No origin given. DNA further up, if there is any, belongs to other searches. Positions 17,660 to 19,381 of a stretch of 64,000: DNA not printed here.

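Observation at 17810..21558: Two short TLC/NTT-family transporter paralogues bracketing a LysR regulator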

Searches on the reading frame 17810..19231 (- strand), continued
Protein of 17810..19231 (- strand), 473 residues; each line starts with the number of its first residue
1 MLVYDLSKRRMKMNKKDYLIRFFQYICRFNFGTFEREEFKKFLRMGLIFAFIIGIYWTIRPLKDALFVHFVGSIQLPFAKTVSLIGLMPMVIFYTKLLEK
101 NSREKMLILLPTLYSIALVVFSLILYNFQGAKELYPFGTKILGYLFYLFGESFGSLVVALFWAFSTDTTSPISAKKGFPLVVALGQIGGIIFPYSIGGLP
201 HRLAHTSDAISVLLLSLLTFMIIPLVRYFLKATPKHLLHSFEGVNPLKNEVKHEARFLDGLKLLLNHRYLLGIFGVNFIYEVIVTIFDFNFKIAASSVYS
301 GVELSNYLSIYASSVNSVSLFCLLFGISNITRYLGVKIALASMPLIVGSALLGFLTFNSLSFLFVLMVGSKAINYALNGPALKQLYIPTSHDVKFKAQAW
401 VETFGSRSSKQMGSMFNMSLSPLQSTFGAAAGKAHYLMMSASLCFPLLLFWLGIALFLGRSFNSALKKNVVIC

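Call 71: search_solved_structures(query=A2, max_evalue=0.01, show_alignments=2)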
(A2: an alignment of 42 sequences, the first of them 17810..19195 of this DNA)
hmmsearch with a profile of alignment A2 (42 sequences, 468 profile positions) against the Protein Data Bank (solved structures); distinct sequences matched with E-value up to 0.01: 2.
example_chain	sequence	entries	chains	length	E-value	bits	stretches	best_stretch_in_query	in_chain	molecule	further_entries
9j3j_A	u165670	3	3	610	1e-12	50.9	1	24-459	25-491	ADP,ATP carrier protein 1, chloroplastic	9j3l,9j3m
9j3n_A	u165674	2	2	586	3.9e-09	39.1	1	24-465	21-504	ADP,ATP carrier protein 1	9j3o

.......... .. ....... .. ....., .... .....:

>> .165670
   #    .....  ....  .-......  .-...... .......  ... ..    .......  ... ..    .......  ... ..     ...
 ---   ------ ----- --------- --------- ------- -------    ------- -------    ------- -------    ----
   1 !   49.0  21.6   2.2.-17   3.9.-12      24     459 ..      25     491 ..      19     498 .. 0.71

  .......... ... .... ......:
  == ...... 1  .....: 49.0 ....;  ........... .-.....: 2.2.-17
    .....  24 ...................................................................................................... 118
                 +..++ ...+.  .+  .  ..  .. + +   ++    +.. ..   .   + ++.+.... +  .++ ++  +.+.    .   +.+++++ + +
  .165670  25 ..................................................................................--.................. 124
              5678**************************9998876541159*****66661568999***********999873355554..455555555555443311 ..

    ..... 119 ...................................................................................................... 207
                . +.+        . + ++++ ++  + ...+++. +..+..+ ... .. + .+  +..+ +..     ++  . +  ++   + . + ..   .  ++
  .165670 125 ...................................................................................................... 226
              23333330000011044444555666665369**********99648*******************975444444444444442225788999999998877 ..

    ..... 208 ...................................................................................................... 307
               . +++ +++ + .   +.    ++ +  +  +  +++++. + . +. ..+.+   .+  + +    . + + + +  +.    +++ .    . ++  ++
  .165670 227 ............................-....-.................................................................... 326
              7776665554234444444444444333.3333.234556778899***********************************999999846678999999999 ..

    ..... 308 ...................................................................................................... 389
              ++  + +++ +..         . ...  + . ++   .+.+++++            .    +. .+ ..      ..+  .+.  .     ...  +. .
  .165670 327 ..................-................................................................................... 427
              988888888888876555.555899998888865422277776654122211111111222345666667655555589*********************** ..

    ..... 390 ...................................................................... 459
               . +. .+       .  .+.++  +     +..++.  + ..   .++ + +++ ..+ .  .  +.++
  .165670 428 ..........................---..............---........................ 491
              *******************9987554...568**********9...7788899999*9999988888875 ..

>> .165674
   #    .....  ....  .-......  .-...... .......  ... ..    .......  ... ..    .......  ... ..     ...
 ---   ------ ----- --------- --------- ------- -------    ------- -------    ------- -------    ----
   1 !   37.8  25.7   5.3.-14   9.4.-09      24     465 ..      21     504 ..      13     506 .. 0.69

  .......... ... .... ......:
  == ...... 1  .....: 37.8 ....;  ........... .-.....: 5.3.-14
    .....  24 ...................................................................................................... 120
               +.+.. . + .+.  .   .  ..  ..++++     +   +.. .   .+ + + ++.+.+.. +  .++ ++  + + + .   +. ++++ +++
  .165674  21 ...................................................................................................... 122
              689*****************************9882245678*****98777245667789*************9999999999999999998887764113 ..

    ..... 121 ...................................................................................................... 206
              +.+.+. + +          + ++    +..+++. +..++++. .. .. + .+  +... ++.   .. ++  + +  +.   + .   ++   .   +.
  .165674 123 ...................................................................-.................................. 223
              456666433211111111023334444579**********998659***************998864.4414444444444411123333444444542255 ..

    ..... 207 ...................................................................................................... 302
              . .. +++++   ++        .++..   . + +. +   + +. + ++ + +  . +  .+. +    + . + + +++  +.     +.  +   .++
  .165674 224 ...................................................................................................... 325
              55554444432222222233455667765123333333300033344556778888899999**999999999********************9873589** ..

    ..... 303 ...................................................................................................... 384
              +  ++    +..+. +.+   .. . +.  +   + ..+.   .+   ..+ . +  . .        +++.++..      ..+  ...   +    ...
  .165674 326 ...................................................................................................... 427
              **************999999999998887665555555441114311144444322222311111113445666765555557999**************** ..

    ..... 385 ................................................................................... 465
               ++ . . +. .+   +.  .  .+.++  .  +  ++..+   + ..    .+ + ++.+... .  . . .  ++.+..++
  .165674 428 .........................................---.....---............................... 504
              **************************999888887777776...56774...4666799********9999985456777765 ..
